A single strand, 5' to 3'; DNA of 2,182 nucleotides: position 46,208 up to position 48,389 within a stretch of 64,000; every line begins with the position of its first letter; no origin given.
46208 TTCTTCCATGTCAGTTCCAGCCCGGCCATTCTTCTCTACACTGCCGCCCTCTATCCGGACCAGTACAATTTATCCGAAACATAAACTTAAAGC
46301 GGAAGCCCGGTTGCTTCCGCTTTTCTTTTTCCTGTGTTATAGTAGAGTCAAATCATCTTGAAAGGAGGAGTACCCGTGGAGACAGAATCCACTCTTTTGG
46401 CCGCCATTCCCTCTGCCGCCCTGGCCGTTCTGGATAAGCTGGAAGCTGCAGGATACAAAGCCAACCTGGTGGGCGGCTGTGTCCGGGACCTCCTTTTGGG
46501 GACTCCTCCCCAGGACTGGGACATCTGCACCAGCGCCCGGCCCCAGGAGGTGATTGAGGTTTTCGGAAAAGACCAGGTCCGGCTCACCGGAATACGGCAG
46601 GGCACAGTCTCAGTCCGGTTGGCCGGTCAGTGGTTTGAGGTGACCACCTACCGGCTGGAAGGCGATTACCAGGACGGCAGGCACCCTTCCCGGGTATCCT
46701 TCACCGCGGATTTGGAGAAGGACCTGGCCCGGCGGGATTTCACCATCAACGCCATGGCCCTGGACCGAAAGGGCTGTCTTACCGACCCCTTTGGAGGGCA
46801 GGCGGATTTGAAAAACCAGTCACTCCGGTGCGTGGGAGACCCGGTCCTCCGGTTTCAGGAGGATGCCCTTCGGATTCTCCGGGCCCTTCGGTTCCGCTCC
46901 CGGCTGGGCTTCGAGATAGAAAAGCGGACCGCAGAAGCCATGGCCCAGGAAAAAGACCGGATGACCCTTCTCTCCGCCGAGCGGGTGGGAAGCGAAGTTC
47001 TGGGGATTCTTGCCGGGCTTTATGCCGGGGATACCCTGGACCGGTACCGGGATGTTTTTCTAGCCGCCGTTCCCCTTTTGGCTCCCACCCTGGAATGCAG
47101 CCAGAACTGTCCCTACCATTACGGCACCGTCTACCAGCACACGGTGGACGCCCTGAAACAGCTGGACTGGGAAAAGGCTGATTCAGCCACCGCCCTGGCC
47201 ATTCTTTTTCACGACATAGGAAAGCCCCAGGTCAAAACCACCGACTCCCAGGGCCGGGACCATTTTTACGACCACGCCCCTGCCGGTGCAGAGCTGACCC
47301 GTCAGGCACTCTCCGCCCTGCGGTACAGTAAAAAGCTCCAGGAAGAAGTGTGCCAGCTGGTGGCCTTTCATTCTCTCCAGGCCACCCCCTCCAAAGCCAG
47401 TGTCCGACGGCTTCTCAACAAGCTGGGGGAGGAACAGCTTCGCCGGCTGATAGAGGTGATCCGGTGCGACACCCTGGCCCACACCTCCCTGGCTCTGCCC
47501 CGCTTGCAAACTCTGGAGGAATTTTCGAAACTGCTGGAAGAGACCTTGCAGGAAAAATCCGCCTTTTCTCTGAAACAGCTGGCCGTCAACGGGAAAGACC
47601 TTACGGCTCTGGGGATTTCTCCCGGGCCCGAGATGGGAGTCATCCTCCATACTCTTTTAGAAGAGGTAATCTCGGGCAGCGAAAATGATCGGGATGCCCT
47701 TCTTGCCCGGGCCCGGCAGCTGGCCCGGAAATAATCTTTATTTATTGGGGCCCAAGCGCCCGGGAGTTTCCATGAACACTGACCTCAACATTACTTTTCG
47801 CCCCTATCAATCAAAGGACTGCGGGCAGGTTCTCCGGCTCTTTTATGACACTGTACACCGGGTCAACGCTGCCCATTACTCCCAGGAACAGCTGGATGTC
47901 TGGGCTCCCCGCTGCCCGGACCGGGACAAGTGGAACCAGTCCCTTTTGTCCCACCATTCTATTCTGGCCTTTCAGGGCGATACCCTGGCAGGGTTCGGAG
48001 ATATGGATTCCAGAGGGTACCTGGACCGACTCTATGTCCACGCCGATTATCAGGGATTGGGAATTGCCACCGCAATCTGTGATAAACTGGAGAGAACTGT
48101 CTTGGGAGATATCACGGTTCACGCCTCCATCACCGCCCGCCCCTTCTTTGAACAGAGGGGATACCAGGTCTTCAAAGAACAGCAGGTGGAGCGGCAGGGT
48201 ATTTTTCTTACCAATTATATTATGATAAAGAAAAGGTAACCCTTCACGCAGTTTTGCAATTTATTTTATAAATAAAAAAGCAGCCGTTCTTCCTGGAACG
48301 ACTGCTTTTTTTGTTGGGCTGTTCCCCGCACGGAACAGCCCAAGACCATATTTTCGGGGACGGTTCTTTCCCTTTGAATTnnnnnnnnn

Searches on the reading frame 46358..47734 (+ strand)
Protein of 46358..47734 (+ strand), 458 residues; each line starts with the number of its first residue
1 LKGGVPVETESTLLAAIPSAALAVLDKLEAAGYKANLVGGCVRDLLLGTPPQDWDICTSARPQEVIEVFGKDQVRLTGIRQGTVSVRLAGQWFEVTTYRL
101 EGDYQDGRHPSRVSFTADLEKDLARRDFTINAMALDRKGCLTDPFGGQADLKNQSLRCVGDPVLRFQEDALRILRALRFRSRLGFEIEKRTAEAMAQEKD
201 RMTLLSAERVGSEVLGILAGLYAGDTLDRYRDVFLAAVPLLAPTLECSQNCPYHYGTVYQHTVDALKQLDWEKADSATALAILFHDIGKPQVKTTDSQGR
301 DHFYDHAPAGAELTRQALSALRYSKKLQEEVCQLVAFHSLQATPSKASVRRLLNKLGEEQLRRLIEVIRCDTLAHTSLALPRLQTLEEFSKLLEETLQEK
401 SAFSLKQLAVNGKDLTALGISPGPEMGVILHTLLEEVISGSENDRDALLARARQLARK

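Call 4: search_protein_families(library=pfam, proteins=[window:46358-47734:+])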
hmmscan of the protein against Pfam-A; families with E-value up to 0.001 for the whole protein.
window:46358-47734:+ (458 aa): 4 families
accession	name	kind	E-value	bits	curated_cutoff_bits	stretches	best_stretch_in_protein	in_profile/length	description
PF01743.26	PolyA_pol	-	3e-36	125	23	1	37-157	3-126/126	Poly A polymerase head domain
PF13735.12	tRNA_NucTran2_2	-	1.6e-11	44.9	27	1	314-450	24-147/149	tRNA nucleotidyltransferase domain 2 putative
PF01966.28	HD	-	1e-09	39.1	22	1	260-372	10-112/116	HD domain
PF12627.12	PolyA_pol_RNAbd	-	8.2e-07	29.1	22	1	184-235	1-52/64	Probable RNA and SrmB- binding site of polymerase A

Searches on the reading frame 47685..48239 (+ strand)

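Call 4: search_protein_families(library=pfam, proteins=[window:47685-48239:+])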
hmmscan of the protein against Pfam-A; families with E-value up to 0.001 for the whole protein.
window:47685-48239:+ (184 aa): 3 families
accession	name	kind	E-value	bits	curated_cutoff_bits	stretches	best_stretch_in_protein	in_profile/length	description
PF13673.13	Acetyltransf_10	-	3.6e-20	72.7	23.6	1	62-180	2-126/128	Acetyltransferase (GNAT) domain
PF00583.31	Acetyltransf_1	-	7.3e-09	36.4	20.7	1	68-160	11-116/116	Acetyltransferase (GNAT) family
PF13508.13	Acetyltransf_7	-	4.5e-08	33.8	27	1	93-161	6-83/84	Acetyltransferase (GNAT) domain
